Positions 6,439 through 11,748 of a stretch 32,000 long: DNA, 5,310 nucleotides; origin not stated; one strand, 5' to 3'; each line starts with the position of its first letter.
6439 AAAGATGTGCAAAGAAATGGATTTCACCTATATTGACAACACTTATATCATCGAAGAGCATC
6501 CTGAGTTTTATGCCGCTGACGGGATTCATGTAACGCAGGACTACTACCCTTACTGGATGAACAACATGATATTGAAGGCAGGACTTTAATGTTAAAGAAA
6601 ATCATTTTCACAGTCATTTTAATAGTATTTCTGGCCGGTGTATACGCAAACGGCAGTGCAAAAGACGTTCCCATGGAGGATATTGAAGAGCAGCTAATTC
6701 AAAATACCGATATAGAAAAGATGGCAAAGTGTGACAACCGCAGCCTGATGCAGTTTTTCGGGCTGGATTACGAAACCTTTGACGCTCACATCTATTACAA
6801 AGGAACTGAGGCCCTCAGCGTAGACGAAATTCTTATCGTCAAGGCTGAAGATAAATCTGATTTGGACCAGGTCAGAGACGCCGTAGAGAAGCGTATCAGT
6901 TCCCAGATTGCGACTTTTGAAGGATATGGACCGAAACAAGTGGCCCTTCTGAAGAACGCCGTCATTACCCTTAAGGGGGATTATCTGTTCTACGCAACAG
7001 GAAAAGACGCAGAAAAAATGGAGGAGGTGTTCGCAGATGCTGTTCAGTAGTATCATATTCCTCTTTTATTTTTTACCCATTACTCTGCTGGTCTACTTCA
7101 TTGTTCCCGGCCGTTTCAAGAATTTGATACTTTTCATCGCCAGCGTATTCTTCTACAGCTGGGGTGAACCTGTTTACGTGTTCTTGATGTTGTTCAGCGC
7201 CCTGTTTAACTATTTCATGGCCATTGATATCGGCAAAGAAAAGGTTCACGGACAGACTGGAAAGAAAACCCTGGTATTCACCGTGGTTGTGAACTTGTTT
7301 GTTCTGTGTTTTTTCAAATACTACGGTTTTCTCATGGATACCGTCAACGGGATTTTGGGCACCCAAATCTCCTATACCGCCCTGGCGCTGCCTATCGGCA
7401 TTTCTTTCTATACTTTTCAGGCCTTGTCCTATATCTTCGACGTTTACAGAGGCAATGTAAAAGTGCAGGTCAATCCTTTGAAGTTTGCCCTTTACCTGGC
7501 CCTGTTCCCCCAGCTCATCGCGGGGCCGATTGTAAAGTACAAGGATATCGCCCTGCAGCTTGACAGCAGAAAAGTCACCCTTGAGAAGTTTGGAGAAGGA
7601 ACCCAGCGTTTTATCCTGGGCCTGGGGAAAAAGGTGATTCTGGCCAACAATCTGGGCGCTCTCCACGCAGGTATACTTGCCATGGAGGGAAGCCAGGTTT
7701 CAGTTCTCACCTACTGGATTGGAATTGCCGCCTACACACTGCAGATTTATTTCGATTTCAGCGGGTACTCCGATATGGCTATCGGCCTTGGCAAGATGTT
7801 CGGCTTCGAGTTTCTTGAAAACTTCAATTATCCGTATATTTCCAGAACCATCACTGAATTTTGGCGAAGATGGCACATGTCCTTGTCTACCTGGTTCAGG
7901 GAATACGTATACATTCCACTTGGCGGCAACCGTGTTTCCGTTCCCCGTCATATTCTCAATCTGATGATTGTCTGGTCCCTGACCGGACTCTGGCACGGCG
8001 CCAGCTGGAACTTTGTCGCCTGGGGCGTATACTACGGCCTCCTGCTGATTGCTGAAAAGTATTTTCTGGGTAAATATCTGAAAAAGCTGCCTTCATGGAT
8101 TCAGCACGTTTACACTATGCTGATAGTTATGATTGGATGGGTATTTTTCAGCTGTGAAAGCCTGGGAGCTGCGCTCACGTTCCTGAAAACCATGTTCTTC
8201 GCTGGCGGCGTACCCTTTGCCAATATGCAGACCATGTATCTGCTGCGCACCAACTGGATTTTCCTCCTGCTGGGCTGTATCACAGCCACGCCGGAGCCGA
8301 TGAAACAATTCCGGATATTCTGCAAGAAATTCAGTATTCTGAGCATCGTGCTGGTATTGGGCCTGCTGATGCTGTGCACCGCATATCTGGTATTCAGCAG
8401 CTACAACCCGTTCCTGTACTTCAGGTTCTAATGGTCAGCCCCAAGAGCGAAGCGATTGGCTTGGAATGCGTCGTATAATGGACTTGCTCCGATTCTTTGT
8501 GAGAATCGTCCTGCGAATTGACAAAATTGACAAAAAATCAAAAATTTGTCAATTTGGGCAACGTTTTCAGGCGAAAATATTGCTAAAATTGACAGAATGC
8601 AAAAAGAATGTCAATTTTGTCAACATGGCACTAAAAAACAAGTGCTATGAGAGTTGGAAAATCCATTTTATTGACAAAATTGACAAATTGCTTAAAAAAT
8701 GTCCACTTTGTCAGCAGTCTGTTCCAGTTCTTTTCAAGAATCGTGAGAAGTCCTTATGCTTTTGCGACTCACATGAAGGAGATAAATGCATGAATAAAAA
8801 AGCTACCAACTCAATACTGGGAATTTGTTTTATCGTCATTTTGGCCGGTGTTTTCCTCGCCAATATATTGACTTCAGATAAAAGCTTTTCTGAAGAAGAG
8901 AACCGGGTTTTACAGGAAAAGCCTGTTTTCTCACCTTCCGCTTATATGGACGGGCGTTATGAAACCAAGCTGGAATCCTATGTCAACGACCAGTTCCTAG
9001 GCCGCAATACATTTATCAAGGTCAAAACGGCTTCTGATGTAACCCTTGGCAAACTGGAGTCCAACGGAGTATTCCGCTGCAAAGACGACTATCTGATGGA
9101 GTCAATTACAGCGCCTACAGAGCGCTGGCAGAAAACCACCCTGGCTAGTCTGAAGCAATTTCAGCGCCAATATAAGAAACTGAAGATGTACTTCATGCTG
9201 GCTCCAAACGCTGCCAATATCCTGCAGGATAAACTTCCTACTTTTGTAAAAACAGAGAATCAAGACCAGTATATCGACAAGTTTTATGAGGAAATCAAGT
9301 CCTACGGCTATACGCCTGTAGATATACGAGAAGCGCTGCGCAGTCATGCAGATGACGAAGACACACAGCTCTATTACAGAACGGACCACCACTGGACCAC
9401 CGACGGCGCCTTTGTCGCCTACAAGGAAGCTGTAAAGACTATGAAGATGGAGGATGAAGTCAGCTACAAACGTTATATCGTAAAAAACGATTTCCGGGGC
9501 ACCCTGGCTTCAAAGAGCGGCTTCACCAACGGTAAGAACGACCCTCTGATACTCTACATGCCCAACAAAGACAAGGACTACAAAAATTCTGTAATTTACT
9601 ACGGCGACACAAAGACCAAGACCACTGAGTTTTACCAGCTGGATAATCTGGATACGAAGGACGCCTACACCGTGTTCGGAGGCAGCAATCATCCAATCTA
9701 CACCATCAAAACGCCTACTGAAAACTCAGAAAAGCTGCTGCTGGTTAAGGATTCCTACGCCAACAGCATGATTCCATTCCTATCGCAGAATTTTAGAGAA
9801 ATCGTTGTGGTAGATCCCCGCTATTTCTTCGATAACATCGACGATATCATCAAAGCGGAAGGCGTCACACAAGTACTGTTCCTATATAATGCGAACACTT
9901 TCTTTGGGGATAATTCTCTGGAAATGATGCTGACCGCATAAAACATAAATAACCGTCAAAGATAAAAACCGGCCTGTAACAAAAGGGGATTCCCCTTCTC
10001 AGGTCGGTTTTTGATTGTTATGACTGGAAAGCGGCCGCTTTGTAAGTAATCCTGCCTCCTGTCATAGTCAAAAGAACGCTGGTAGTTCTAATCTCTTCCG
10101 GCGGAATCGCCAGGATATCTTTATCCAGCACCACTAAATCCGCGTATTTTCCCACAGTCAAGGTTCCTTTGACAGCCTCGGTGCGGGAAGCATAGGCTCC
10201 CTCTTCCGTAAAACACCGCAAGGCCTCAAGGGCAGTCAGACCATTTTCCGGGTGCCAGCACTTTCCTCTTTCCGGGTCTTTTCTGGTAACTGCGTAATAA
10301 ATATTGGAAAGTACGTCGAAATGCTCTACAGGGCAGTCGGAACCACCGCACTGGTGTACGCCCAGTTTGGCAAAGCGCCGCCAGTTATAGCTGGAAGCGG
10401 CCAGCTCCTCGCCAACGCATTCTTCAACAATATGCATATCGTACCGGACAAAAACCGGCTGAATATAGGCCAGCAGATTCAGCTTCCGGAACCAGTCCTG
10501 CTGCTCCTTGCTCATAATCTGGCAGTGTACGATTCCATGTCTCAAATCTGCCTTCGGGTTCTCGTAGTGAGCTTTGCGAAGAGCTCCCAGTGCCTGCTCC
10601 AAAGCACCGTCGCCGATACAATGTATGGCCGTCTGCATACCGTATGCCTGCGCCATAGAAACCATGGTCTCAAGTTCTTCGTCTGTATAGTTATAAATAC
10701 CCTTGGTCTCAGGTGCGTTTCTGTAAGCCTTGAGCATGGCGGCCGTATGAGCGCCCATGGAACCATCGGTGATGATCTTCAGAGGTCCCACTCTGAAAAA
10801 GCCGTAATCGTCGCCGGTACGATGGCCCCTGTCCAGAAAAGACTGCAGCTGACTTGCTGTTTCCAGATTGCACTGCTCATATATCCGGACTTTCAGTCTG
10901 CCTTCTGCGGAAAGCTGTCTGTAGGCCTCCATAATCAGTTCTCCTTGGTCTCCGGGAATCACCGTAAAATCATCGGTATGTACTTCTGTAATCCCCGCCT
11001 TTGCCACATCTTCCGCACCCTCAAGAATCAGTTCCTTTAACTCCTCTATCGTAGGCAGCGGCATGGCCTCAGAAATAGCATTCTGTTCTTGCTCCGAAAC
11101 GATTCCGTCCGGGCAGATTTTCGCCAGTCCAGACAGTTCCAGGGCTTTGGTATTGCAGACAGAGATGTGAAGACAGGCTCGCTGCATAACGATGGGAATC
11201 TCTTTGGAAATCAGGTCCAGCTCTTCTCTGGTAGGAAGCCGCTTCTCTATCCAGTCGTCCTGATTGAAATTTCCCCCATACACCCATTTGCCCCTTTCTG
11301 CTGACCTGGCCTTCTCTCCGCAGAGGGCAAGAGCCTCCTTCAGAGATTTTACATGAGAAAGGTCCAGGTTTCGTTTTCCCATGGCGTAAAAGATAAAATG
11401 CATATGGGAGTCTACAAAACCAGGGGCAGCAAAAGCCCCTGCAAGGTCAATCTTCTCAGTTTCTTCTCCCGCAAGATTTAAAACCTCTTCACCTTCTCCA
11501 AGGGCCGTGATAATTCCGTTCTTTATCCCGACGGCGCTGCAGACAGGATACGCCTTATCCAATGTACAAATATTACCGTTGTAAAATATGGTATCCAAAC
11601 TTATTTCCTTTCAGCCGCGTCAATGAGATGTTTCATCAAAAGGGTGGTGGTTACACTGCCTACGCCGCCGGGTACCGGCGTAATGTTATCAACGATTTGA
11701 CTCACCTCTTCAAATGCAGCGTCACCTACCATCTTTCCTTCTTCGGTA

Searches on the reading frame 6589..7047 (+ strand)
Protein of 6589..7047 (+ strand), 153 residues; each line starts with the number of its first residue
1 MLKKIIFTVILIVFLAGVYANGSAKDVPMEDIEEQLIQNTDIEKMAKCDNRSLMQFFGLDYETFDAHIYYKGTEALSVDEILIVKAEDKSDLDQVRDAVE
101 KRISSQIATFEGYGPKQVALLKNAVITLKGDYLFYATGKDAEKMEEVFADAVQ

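Call 19: search_protein_families(library=pfam, proteins=[window:6589-7047:+], max_evalue=0.001)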
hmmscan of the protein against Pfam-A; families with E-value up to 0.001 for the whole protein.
window:6589-7047:+ (153 aa): 1 family
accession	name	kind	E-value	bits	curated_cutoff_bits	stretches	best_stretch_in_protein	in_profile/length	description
PF14270.11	DUF4358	-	6.3e-26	91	25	1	39-136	2-100/102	Domain of unknown function (DUF4358)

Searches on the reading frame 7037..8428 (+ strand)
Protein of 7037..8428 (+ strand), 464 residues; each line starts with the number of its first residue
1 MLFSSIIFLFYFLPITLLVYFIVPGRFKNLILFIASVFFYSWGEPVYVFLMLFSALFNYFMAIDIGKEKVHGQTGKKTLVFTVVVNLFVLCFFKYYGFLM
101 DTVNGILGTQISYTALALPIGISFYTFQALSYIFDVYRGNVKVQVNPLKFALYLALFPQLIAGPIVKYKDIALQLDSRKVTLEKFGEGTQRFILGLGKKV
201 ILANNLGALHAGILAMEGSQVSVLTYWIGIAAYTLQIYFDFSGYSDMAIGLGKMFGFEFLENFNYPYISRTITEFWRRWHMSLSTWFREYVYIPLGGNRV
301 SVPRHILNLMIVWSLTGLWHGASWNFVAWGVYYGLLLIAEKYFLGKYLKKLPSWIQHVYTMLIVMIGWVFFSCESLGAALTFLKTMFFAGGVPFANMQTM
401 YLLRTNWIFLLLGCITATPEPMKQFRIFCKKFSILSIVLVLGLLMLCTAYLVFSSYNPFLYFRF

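Call 19: search_protein_families(library=pfam, proteins=[window:7037-8428:+], max_evalue=0.001)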
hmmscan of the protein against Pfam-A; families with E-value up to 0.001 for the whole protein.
window:7037-8428:+ (464 aa): 1 family
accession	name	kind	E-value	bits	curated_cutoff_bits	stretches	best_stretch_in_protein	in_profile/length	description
PF03062.24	MBOAT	-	2.4e-30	106.4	27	1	145-343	79-297/337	MBOAT, membrane-bound O-acyltransferase family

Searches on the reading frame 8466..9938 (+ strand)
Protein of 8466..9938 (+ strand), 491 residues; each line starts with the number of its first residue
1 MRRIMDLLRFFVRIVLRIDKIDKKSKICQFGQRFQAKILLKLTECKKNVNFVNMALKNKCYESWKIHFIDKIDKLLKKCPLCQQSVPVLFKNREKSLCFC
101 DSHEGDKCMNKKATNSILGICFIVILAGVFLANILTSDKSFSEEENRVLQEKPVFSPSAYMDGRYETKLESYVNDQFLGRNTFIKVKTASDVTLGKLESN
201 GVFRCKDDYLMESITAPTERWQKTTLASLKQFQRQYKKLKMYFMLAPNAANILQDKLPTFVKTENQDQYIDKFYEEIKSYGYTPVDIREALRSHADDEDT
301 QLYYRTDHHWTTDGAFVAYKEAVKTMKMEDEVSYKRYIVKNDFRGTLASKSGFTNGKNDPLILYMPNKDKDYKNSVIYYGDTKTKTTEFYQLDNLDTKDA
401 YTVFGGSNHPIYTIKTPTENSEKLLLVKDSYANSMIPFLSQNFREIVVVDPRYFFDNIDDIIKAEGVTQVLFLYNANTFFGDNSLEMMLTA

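Call 19: search_protein_families(library=pfam, proteins=[window:8466-9938:+], max_evalue=0.001)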
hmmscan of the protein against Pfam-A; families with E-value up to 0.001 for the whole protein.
window:8466-9938:+ (491 aa): 2 families
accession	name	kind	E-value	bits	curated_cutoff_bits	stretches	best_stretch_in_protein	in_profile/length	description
PF14286.12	DHHW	-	8.6e-23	81.6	25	1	235-449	170-385/385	DHHW protein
PF16822.11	ALGX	-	2.2e-13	51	26.5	1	222-334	25-141/268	SGNH hydrolase-like domain, acetyltransferase AlgX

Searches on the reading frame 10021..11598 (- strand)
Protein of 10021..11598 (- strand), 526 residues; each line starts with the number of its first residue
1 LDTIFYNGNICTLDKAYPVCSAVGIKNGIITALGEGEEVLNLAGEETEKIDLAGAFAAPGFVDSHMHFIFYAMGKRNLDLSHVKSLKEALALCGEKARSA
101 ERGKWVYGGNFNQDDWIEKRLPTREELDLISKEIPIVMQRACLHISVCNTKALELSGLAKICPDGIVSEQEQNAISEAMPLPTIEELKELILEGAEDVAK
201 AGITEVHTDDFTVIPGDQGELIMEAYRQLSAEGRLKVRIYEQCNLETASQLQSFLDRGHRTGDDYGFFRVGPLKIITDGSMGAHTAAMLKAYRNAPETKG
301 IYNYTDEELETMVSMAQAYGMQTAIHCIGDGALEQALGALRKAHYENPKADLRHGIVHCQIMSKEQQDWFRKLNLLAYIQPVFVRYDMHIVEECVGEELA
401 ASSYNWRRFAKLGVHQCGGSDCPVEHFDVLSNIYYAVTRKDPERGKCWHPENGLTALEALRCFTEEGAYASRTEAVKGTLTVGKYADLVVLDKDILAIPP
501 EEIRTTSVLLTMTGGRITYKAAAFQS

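Call 19: search_protein_families(library=pfam, proteins=[window:10021-11598:-], max_evalue=0.001)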
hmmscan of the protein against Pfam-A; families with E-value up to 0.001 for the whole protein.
window:10021-11598:- (526 aa): 2 families
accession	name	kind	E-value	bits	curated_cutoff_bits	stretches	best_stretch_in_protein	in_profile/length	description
PF07969.17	Amidohydro_3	-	1.6e-97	328.4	29.7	1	50-519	3-472/472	Amidohydrolase family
PF01979.26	Amidohydro_1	-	5.2e-17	62.5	25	1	300-517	128-344/345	Amidohydrolase family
